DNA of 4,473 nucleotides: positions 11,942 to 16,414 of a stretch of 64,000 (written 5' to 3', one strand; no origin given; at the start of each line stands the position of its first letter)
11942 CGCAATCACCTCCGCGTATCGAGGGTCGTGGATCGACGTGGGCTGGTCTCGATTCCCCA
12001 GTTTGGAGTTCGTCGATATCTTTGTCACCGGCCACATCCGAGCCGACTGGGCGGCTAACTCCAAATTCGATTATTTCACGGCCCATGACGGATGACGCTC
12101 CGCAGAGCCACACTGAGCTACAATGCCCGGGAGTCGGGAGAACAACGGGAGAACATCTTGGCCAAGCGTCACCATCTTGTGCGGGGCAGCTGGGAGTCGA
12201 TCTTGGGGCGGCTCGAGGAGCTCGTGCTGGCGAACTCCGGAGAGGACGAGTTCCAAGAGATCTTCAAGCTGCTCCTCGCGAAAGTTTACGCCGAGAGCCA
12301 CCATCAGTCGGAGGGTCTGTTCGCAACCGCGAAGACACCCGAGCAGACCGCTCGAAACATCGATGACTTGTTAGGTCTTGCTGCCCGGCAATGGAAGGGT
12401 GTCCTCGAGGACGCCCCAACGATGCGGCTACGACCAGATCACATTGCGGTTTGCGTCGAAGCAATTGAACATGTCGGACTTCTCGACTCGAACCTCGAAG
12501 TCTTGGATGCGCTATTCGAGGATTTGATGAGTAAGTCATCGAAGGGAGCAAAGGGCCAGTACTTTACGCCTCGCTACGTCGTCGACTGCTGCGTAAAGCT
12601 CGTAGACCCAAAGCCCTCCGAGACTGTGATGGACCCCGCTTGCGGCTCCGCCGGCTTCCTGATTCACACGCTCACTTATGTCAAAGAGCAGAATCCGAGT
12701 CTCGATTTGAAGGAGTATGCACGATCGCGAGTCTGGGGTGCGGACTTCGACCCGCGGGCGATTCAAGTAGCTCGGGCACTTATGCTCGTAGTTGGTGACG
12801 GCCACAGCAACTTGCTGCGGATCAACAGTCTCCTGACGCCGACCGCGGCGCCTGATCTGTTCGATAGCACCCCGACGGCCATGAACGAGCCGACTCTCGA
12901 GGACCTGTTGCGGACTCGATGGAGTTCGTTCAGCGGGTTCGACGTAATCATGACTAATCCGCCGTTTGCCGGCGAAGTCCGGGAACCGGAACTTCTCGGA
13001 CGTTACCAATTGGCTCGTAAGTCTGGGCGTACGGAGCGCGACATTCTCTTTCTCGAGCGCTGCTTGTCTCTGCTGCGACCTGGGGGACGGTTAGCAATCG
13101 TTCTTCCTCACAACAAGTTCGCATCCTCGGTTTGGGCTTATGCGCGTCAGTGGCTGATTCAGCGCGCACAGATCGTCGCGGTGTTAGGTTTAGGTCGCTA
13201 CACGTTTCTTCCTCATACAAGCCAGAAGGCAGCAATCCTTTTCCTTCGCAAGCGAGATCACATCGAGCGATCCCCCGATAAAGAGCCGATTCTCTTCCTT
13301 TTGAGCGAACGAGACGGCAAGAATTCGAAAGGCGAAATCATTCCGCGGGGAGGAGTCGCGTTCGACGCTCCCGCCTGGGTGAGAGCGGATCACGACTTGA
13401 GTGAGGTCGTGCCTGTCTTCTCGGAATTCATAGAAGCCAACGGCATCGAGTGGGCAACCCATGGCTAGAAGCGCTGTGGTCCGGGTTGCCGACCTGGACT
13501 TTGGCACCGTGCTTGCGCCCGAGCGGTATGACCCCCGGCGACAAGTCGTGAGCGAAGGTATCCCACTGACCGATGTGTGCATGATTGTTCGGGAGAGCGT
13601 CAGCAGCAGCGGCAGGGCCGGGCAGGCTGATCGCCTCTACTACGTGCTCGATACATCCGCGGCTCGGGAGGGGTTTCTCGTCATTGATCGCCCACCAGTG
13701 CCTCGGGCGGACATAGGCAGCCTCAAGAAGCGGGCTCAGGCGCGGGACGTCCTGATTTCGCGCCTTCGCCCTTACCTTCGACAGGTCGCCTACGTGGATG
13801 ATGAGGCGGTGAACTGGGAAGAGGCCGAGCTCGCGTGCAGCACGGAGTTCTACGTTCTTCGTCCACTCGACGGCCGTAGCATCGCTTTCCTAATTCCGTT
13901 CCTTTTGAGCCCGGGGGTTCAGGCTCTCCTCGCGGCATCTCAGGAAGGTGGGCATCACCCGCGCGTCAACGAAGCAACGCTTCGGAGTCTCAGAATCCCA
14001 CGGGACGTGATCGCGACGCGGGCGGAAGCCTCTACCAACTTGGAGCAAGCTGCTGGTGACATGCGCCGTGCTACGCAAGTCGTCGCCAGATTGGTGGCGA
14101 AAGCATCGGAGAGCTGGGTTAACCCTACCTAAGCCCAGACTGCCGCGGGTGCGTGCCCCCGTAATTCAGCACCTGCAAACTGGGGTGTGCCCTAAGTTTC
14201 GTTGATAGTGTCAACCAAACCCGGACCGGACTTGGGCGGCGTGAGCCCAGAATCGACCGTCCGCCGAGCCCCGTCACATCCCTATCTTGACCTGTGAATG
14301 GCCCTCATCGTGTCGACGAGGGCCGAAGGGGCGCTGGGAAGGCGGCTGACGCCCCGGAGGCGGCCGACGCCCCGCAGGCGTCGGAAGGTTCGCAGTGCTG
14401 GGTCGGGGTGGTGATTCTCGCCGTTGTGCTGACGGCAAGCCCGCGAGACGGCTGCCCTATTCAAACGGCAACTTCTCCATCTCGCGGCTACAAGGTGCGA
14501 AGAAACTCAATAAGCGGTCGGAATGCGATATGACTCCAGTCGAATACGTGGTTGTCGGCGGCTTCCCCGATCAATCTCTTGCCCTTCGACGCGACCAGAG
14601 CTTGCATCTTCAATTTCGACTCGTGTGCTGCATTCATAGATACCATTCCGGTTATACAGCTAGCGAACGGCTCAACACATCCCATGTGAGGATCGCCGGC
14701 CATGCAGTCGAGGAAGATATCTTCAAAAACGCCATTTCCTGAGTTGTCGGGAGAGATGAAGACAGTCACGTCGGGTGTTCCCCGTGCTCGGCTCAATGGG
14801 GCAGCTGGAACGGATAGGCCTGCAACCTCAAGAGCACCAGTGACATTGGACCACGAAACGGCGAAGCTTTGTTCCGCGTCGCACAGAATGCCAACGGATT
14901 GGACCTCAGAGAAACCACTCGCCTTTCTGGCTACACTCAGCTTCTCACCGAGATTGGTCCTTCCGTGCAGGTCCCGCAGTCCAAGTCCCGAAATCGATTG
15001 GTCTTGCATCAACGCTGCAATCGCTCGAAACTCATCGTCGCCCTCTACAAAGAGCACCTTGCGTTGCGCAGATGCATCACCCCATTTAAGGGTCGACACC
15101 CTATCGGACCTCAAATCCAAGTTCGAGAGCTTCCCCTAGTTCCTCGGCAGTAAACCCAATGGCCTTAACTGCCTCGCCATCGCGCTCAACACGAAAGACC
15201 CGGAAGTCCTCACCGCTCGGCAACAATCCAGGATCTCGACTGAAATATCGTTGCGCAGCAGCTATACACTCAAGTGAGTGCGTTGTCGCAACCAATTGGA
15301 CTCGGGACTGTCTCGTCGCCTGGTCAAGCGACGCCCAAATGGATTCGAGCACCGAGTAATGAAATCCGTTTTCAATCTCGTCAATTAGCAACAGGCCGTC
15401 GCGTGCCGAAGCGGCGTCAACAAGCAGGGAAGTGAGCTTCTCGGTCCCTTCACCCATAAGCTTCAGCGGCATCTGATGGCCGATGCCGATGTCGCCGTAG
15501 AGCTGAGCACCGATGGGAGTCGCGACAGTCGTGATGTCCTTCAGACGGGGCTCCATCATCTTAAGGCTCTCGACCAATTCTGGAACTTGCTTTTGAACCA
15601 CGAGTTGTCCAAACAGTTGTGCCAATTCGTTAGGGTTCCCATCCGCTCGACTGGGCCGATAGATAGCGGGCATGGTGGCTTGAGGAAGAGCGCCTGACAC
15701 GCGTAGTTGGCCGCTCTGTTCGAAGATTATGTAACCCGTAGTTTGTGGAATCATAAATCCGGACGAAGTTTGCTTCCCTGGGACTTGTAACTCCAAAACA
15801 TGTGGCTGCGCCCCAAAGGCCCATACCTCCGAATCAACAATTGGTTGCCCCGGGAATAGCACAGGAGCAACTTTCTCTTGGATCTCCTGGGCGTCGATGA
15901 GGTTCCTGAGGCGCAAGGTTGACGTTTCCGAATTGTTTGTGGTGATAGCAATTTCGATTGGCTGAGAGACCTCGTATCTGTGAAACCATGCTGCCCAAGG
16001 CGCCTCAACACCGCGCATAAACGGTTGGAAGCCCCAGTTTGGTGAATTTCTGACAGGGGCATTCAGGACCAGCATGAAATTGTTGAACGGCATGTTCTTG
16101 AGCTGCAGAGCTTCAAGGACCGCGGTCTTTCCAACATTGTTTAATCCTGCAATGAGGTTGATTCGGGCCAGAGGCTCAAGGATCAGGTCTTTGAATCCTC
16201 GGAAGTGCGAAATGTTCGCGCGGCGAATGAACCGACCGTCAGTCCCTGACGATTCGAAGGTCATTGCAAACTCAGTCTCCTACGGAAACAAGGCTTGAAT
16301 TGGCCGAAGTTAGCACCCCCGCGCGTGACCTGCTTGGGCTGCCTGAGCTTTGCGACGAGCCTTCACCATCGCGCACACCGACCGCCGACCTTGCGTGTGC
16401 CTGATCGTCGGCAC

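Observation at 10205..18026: The right arm of the casposon is a low-GC multi-system defence island carried as transposon cargo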

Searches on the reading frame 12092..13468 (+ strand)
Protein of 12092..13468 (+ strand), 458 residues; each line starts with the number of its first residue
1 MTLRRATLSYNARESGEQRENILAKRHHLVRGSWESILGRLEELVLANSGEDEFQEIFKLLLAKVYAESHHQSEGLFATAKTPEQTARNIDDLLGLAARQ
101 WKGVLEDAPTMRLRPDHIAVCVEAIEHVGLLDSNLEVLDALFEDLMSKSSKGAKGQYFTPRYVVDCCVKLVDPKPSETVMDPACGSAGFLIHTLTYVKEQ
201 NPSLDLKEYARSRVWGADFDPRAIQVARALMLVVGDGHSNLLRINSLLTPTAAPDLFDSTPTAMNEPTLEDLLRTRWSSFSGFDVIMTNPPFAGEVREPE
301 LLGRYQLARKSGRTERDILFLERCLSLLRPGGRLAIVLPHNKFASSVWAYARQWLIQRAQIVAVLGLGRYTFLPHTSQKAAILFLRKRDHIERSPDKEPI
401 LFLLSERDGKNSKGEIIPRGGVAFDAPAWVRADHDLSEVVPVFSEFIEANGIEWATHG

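Call 7: search_protein_families(library=pfam, proteins=[window:12092-13468:+], max_evalue=0.01)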
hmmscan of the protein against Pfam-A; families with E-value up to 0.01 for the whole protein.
window:12092-13468:+ (458 aa): 4 families
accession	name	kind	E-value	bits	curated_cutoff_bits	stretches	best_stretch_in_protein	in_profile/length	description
PF02384.22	N6_Mtase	-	1.7e-32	113.5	20.4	1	140-406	8-247/311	N-6 DNA Methylase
PF07669.17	Eco57I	-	3.3e-11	44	25.3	1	214-365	3-163/171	Eco57I restriction-modification methylase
PF01170.24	UPF0020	-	2.6e-05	24.4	22.3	1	166-228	19-93/197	RMKL-like, methyltransferase domain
PF13847.12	Methyltransf_31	-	0.0012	18.9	27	0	175-229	3-46/145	Methyltransferase domain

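Call 8: search_protein_families(library=padloc, proteins=[window:12092-13468:+], max_evalue=0.01)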
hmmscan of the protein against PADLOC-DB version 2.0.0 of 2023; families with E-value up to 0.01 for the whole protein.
window:12092-13468:+ (458 aa): 69 families (the best 25 are shown)
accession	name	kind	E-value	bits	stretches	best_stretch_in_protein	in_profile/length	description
PDLC03034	MTase_I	-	1.1e-90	302.9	1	34-390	201-586/672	Type I methyltransferase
PDLC03318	MTase_II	-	1.1e-47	160.9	1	102-414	291-657/723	Type II methyltransferase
PDLC03021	MTase_I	-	1.3e-41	140.9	2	102-250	109-264/491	Type I methyltransferase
PDLC03218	MTase_II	-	2.8e-37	126.5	1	110-389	220-483/532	Type II methyltransferase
PDLC03018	MTase_I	-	2.4e-35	120.1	2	97-200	247-352/749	Type I methyltransferase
PDLC03026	MTase_I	-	1.8e-34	117.8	1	102-391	87-359/487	Type I methyltransferase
PDLC04134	mad2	-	2.9e-33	113.4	1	99-447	215-488/492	mads_2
PDLC03025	MTase_I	-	8.6e-26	88.7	1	137-389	143-373/569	Type I methyltransferase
PDLC03030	MTase_I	-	7.2e-24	82.2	2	111-300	286-471/670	Type I methyltransferase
PDLC03317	MTase_II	-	2.9e-22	76.8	1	123-417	265-561/831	Type II methyltransferase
PDLC03357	MTase_II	-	1.2e-21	74.7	1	140-385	107-332/620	Type II methyltransferase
PDLC03031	MTase_I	-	1.6e-19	67.6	1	137-390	164-406/834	Type I methyltransferase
PDLC03335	MTase_II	-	7.5e-19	65.8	1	131-389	56-306/607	Type II methyltransferase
PDLC03036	MTase_I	-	3.9e-17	59.9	1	131-390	189-434/635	Type I methyltransferase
PDLC03311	MTase_II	-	1.9e-15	54.6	1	282-388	101-209/464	Type II methyltransferase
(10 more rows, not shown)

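Call 9: search_protein_families(library=ncbifam, proteins=[window:12092-13468:+], max_evalue=0.01)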
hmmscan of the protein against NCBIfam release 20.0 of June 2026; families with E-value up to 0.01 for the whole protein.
window:12092-13468:+ (458 aa): 6 families
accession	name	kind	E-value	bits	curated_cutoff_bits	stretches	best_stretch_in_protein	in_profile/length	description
NF047738.1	antiphage_MADS2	equivalog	4.8e-56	190.3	720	1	39-396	182-575/654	methylation-associated defense system DNA methyltransferase MAD2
NF033452.1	BREX_1_MTaseX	exception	1.1e-11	43.3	500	1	268-411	493-637/1210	BREX-1 system adenine-specific DNA-methyltransferase PglX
NF033455.1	BREX_6_MTaseX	exception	1.5e-07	29.3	900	1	282-375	554-646/1319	BREX-6 system adenine-specific DNA-methyltransferase PglX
TIGR02987.1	met_A_Alw26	exception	5.1e-05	22.2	353.5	1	153-293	2-123/523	Alw26I/Eco31I/Esp3I family type II restriction adenine-specific DNA-methyltransferase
NF033454.1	BREX_5_MTaseX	exception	0.00054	17.6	900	0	282-346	502-566/1404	BREX-5 system adenine-specific DNA-methyltransferase PglX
NF033451.1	BREX_2_MTaseX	equivalog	0.0019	15.9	400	1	178-234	226-289/1185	BREX-2 system adenine-specific DNA-methyltransferase PglX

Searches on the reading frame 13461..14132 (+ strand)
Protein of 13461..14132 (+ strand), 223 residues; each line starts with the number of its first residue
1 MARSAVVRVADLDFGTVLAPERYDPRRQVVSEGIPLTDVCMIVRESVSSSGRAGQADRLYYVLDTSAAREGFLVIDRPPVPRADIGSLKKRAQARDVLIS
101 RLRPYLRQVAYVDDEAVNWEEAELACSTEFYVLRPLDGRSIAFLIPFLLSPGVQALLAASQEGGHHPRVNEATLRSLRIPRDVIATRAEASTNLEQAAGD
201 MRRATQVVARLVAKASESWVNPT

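Call 7: search_protein_families(library=pfam, proteins=[window:13461-14132:+], max_evalue=0.01)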
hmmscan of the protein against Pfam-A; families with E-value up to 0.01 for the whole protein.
window:13461-14132:+ (223 aa): 0 families

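Call 8: search_protein_families(library=padloc, proteins=[window:13461-14132:+], max_evalue=0.01)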
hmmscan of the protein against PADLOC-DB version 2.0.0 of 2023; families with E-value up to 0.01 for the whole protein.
window:13461-14132:+ (223 aa): 16 families
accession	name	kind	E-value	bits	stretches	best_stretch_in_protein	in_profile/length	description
PDLC03069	Specificity_I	-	1.1e-13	49.1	1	34-181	4-141/387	Type I specificity subunit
PDLC03194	Specificity_I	-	1.3e-10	38.8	1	33-195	203-355/391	Type I specificity subunit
PDLC03590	Specificity_II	-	5.1e-08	31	1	54-202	55-198/227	Type II specificity subunit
PDLC03097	Specificity_I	-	1.2e-07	29.3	1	75-179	48-148/409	Type I specificity subunit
PDLC04137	mad5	-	2e-06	25.3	1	89-185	269-356/392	mads_5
PDLC03179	Specificity_I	-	1.2e-05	22.5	1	89-180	163-250/589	Type I specificity subunit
PDLC03089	Specificity_I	-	0.00057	17.1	1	66-189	41-160/446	Type I specificity subunit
PDLC03074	Specificity_I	-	0.00077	16.8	1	83-171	74-154/408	Type I specificity subunit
PDLC03079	Specificity_I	-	0.002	15.3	1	90-180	83-166/470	Type I specificity subunit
PDLC03100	Specificity_I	-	0.0023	15.4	1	73-150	48-116/392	Type I specificity subunit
PDLC03162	Specificity_I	-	0.0023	14.8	1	89-214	69-184/431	Type I specificity subunit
PDLC03105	Specificity_I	-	0.0027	15.2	1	87-180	80-384/448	Type I specificity subunit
PDLC03184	Specificity_I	-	0.0034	14.1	1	80-179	245-336/554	Type I specificity subunit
PDLC03164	Specificity_I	-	0.0045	14.4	1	89-148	59-117/409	Type I specificity subunit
PDLC03108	Specificity_I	-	0.0052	14.1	1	107-206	320-414/452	Type I specificity subunit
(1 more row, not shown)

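Call 9: search_protein_families(library=ncbifam, proteins=[window:13461-14132:+], max_evalue=0.01)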
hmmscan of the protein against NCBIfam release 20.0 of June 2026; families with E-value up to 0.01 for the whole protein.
window:13461-14132:+ (223 aa): 1 family
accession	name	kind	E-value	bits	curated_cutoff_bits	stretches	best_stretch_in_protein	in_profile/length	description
NF047740.1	antiphage_MADS5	equivalog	0.00048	19.1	400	1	120-206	361-447/461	methylation-associated defense system restriction endonuclease subunit S MAD5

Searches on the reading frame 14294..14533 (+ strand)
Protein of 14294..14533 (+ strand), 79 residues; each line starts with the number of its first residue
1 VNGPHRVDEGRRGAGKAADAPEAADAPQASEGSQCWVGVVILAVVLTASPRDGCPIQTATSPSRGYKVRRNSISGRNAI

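Call 11: search_protein_families(library=pfam, proteins=[window:14294-14533:+], max_evalue=0.01)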
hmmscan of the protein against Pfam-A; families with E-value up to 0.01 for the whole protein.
window:14294-14533:+ (79 aa): 0 families

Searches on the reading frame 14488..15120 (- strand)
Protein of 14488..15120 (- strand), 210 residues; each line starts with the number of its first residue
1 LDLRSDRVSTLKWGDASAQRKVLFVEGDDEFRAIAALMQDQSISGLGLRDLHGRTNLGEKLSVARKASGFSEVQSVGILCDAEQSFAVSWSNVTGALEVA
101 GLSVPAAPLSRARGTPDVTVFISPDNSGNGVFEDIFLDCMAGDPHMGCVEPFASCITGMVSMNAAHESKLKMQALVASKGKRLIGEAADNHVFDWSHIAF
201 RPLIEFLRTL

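Call 7: search_protein_families(library=pfam, proteins=[window:14488-15120:-], max_evalue=0.01)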
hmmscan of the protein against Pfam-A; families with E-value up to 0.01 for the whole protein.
window:14488-15120:- (210 aa): 1 family
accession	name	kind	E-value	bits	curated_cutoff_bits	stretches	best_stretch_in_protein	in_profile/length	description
PF11536.14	DUF3226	-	4.9e-22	79.2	27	1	21-210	2-206/208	Protein of unknown function (DUF3226)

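Call 8: search_protein_families(library=padloc, proteins=[window:14488-15120:-], max_evalue=0.01)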
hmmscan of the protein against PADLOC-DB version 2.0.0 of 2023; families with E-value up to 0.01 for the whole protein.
window:14488-15120:- (210 aa): 3 families
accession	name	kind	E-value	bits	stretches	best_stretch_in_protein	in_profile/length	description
PDLC04624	PDC-M38B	-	1.4e-07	29.4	1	19-143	12-143/220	-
PDLC04617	PDC-M38B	-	0.00032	18.2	1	115-184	173-241/289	-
PDLC04623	PDC-M38B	-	0.00099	16.9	1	110-209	114-216/219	-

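Call 9: search_protein_families(library=ncbifam, proteins=[window:14488-15120:-], max_evalue=0.01)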
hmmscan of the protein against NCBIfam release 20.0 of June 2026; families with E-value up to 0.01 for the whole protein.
window:14488-15120:- (210 aa): 0 families

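Call 44: search_protein_families(library=phrogs, proteins=[window:14488-15120:-], max_evalue=0.001)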
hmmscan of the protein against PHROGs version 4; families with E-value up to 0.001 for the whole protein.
window:14488-15120:- (210 aa): 0 families

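Call 54: search_solved_structures(query=window:14488-15120:-, max_evalue=1)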
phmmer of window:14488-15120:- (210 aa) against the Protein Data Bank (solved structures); distinct sequences matched with E-value up to 1: 3.
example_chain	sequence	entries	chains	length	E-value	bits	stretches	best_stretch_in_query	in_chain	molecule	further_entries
4pb3_A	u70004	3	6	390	0.0099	18.8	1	28-115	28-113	D-threo-3-hydroxyaspartate dehydratase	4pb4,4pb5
3wqg_A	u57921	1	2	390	0.01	18.8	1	28-115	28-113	D-threo-3-hydroxyaspartate dehydratase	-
3wqc_A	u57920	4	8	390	0.01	18.8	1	28-115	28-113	D-threo-3-hydroxyaspartate dehydratase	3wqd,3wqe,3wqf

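Call 97: search_protein_representatives(protein=window:14488-15099:-)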
Query: 203 residues. Proteins with E-value up to 0.001 (for the whole library): 1591; up to 1e-10: 652; up to 1e-30: 1. The best 150 are listed.
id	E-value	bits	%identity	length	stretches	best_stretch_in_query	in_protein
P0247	3.9e-130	447.7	100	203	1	1-203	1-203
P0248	3.7e-29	118.2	39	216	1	15-202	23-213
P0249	5.8e-27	111.0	35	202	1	5-200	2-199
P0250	1.5e-26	109.7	32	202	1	13-202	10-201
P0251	3.4e-25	105.3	35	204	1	14-202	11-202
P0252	4.7e-25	104.8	35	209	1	14-199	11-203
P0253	2.9e-24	102.2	38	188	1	40-203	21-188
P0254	3.1e-24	102.2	31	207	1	13-202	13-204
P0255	3.4e-24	102.0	36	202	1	10-203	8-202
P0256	3.8e-24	101.9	36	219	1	11-203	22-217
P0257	4.2e-24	101.7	35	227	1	11-203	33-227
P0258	4.5e-24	101.6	33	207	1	12-203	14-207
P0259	7.6e-24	100.9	37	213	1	12-182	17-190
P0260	3.4e-23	98.8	37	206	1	14-201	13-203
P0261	5.5e-23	98.1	32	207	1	11-203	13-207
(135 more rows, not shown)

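Call 99: search_protein_families(library=pfam, alignment_id=A5, max_evalue=0.05)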
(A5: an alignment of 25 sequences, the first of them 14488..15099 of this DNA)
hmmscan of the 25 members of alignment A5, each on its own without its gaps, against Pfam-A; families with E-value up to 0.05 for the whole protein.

A. member 1, window:14488-15099:- (203 aa): 1 family
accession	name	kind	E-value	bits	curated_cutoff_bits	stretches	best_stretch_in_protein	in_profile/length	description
PF11536.14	DUF3226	-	4.3e-22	79.4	27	1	14-203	2-206/208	Protein of unknown function (DUF3226)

B. families by the number of members that match (of 25 scanned): 4 families
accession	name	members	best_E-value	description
PF11536.14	DUF3226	25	2e-36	Protein of unknown function (DUF3226)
PF20469.4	OLD-like_TOPRIM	9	2.5e-06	Overcoming lysogenization defect protein-like, TOPRIM domain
PF14491.11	DUF4435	2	5.8e-06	Protein of unknown function (DUF4435)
PF18272.6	ssDNA_TraI_N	1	0.025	single-stranded DNA binding TraI N-terminal subdomain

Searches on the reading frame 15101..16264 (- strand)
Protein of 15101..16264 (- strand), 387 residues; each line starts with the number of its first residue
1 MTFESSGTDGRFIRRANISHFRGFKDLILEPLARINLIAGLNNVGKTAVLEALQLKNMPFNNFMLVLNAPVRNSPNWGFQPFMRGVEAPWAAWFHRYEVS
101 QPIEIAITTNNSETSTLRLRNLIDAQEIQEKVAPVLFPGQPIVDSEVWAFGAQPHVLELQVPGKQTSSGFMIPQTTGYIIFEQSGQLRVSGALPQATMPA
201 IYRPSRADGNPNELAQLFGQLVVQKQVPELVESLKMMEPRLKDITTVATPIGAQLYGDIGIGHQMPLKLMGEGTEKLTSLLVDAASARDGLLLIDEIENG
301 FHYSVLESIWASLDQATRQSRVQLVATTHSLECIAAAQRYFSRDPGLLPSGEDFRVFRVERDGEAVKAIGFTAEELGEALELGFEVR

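Call 7: search_protein_families(library=pfam, proteins=[window:15101-16264:-], max_evalue=0.01)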
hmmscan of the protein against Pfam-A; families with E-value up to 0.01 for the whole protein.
window:15101-16264:- (387 aa): 5 families
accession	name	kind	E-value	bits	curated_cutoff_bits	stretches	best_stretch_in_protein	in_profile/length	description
PF13304.12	AAA_21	-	5.6e-16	59.9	27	1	256-332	224-301/304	AAA domain, putative AbiEii toxin, Type IV TA system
PF13175.12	AAA_15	-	2.7e-15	57.3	32.1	2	253-334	284-374/374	AAA ATPase domain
PF02463.25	SMC_N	-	3.5e-05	23.8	40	0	13-54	2-45/220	RecF/RecN/SMC N terminal domain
PF13476.12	AAA_23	-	5.2e-05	24.4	27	1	18-54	4-40/201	AAA domain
PF00004.35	AAA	-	0.001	19.9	21.2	0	268-339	37-119/131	ATPase family associated with various cellular activities (AAA)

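Call 8: search_protein_families(library=padloc, proteins=[window:15101-16264:-], max_evalue=0.01)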
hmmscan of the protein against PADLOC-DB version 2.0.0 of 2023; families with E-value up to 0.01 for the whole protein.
window:15101-16264:- (387 aa): 90 families (the best 25 are shown)
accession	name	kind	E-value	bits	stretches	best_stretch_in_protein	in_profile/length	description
PDLC02336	AbiLi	-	1.5e-49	167.4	1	12-387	1-340/340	AbiLi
PDLC04611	PDC-M38A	-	2.3e-43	147.2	1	17-387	6-383/383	-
PDLC04608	PDC-M38A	-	1.6e-35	121.4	2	224-387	204-366/367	-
PDLC04607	PDC-M38A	-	5.2e-26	89.2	2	212-336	543-669/715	-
PDLC04609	PDC-M38A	-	1.4e-23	81.8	2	210-335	194-321/371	-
PDLC04610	PDC-M38A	-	6.1e-23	79.6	2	264-387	248-362/362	-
PDLC02980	AriA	-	2.5e-20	71.7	2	254-335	222-304/304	-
PDLC04168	GajA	-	3.3e-15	53.8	2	264-333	251-321/570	-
PDLC02979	AriA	-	4.4e-15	54.3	2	238-334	268-373/373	-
PDLC02335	AbiLi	-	4.4e-14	50.3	1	15-343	52-245/326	AbiLi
PDLC04389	PDC-M07A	-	3.3e-11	40.8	1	283-331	320-368/443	-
PDLC00271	PtuA1|PtuA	-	5.3e-11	40.7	2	13-55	3-45/421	AAA ATPase domain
PDLC04541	PDC-M25A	-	6.9e-11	39.8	2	228-330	205-306/380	-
PDLC00278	PtuA1|PtuA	-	1.3e-10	39.2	2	13-60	3-50/436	AAA ATPase domain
PDLC04182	HEC-01A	-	1.6e-10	38.6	1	225-333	239-350/406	-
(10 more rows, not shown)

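Call 9: search_protein_families(library=ncbifam, proteins=[window:15101-16264:-], max_evalue=0.01)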
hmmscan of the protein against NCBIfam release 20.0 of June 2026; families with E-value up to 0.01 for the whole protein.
window:15101-16264:- (387 aa): 5 families
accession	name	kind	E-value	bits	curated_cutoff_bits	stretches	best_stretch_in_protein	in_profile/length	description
NF047739.1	antiphage_MADS3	equivalog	6.7e-08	32.1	420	1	225-330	270-375/427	methylation-associated defense system AAA family ATPase MAD3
TIGR00611.2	recf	equivalog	2.1e-06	27.2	172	1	13-55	1-43/339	DNA replication/repair protein RecF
NF041760.1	PtuA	equivalog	2.5e-06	26.7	500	1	12-54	51-93/524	retron Ec78 anti-phage system effector ATPase PtuA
NF038234.1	retron_eff_Eco8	equivalog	1.8e-05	23.6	250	1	13-54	3-44/679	retron Eco8 family effector endonuclease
NF003034.1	PRK03918.1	equivalog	0.005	14.9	700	1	13-53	3-43/878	DNA double-strand break repair ATPase Rad50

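Call 55: search_solved_structures(query=window:15101-16264:-, max_evalue=0.001)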
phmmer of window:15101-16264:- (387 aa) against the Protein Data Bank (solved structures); distinct sequences matched with E-value up to 0.001: 1.
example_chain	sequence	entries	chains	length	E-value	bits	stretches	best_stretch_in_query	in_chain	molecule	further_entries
8ee4_A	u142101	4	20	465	0.00013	24.3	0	280-340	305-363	PtuA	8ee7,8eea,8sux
